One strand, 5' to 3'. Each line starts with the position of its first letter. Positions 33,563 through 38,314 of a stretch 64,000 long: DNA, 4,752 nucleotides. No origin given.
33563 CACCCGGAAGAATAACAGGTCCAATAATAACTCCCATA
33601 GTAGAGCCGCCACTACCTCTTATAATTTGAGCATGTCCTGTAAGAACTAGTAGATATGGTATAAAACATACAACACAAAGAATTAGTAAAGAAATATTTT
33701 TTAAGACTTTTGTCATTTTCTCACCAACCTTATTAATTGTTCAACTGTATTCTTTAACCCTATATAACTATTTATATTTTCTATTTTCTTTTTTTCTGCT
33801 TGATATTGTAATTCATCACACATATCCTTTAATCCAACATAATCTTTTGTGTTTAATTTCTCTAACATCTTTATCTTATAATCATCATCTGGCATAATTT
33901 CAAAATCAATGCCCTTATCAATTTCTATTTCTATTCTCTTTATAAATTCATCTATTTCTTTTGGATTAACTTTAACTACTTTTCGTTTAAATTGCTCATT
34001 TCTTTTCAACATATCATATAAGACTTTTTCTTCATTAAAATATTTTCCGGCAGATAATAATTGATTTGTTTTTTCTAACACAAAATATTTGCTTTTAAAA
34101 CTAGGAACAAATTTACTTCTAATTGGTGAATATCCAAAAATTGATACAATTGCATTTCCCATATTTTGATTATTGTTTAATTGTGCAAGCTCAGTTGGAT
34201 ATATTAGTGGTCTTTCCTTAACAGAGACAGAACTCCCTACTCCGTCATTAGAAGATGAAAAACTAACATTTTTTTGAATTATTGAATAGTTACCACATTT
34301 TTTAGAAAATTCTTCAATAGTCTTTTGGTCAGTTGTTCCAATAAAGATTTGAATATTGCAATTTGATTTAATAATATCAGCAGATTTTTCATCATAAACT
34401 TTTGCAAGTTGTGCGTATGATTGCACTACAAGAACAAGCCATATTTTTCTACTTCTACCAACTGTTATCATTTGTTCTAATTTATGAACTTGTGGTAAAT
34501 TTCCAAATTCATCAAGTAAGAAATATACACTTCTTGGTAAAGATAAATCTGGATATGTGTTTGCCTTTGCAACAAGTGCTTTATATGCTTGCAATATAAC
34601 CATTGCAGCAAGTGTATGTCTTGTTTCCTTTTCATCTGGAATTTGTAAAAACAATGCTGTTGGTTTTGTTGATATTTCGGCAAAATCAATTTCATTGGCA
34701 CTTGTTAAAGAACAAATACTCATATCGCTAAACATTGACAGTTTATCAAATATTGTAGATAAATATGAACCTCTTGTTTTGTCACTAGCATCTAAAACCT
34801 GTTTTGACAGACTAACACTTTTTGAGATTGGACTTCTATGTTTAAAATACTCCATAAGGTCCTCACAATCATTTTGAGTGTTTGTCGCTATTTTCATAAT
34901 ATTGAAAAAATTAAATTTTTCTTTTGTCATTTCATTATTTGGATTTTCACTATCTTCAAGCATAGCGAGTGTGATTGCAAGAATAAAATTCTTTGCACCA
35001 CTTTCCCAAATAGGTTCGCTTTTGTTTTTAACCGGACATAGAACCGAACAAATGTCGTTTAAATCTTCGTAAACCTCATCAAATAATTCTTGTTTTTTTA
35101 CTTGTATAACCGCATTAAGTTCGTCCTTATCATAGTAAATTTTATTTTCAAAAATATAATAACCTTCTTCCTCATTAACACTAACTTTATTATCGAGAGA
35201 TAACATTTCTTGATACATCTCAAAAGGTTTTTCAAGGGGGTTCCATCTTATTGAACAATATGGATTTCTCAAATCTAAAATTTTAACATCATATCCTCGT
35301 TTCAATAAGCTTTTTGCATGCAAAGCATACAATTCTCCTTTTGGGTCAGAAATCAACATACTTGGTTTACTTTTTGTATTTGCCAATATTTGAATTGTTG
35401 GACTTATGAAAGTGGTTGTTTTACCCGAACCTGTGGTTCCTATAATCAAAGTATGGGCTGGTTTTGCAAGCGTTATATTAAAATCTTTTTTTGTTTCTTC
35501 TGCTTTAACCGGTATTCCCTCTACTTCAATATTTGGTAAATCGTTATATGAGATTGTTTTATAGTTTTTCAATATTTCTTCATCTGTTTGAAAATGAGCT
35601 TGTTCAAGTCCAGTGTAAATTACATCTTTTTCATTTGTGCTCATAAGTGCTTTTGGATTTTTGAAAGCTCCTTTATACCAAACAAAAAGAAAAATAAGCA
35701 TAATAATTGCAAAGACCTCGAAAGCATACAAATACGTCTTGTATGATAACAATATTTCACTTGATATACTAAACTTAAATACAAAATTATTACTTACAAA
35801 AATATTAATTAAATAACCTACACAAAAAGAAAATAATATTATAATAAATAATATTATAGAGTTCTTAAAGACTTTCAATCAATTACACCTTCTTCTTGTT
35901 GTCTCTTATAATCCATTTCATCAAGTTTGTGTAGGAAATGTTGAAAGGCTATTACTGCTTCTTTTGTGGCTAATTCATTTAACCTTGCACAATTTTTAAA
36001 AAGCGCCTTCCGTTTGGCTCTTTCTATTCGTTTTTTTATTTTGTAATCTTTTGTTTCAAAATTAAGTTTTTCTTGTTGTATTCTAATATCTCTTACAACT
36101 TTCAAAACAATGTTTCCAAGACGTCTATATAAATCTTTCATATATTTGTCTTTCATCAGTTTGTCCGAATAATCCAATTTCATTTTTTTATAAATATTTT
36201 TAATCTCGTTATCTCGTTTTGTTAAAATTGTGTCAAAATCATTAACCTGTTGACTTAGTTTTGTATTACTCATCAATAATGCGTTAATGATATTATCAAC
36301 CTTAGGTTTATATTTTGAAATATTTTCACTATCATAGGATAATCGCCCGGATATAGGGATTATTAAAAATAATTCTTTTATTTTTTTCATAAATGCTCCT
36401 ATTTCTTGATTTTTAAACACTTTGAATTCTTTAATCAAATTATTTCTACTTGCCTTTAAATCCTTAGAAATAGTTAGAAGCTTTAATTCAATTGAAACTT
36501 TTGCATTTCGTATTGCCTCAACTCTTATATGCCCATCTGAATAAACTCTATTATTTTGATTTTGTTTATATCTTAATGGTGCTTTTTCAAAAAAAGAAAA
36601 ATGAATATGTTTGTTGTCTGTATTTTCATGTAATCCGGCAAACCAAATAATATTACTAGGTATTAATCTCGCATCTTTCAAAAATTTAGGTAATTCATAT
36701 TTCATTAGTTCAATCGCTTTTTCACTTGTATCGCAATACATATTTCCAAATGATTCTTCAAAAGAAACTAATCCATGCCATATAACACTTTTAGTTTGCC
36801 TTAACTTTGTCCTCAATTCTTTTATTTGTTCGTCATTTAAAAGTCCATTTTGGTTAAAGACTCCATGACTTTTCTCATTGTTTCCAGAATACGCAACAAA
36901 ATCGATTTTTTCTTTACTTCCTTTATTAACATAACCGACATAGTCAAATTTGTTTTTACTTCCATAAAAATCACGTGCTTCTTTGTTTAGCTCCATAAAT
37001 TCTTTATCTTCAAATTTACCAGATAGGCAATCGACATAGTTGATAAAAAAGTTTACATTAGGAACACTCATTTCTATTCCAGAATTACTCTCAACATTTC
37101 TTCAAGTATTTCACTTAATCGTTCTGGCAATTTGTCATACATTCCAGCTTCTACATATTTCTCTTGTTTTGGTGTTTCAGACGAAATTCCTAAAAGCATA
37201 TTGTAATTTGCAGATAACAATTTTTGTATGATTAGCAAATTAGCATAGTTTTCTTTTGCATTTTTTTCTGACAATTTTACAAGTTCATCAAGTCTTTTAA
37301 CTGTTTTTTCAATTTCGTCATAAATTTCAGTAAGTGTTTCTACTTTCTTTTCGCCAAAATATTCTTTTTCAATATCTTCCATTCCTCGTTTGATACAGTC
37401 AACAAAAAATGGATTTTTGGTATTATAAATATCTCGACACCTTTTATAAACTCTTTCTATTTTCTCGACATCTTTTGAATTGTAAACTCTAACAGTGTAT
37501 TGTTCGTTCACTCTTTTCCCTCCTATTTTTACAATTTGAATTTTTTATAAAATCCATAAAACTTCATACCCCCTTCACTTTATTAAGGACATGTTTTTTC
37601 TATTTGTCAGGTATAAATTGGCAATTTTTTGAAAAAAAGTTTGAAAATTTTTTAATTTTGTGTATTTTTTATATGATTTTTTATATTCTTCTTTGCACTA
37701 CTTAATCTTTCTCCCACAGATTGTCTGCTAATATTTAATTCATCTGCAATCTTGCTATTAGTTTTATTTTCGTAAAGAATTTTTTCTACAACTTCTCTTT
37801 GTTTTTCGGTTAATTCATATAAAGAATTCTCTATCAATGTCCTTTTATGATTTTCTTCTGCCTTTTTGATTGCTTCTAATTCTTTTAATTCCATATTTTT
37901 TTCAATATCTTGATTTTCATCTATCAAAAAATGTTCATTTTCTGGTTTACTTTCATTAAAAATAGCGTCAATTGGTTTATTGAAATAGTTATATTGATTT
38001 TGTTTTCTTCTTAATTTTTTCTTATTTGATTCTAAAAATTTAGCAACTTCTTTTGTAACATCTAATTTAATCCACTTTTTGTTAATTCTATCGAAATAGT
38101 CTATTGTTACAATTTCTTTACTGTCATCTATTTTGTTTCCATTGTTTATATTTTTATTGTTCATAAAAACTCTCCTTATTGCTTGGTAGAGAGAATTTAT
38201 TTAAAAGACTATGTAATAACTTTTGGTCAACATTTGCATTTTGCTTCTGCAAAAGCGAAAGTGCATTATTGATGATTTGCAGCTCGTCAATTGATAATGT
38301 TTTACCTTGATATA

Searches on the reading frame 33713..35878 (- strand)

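Call 49: search_protein_families(library=pfam, proteins=[window:33713-35878:-], max_evalue=0.0001)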
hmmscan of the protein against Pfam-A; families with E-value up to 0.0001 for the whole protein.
window:33713-35878:- (721 aa): 5 families
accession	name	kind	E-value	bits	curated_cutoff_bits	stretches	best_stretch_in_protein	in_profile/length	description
PF02534.20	T4SS-DNA_transf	-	2.7e-50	172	20.1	1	132-605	43-457/468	Type IV secretory system Conjugative DNA transfer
PF12696.13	TraG-D_C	-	1.3e-32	112.8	22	1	451-568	2-125/126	TraM recognition site of TraD and TraG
PF10412.15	TrwB_AAD_bind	-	1.7e-29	103.4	20.5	1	270-572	87-371/387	Type IV secretion-system coupling protein DNA-binding domain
PF00270.35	DEAD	-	4.1e-06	27.1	26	1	139-197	13-71/167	DEAD/DEAH box helicase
PF01935.23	DUF87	-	9e-05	23.1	23.2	1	142-318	25-146/220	Helicase HerA, central domain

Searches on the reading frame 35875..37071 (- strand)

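Call 49: search_protein_families(library=pfam, proteins=[window:35875-37071:-], max_evalue=0.0001)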
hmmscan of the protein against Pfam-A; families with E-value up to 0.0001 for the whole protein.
window:35875-37071:- (398 aa): 1 family
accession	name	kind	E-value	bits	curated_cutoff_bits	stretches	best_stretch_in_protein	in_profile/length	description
PF18555.7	MobL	-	5e-28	98.7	28.5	1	12-354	10-360/383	MobL relaxases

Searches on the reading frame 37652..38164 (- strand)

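Call 49: search_protein_families(library=pfam, proteins=[window:37652-38164:-], max_evalue=0.0001)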
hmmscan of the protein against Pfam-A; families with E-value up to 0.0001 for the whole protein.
window:37652-38164:- (170 aa): 3 families
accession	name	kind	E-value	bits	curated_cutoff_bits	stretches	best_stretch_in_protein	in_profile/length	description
PF08281.18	Sigma70_r4_2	-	1e-07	31.9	25.7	1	111-160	4-53/54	Sigma-70, region 4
PF04545.22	Sigma70_r4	-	5e-07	29.6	24.1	1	116-162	3-49/50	Sigma-70, region 4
PF00196.25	GerE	-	1.4e-05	25.1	23.5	0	118-150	3-34/57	Bacterial regulatory proteins, luxR family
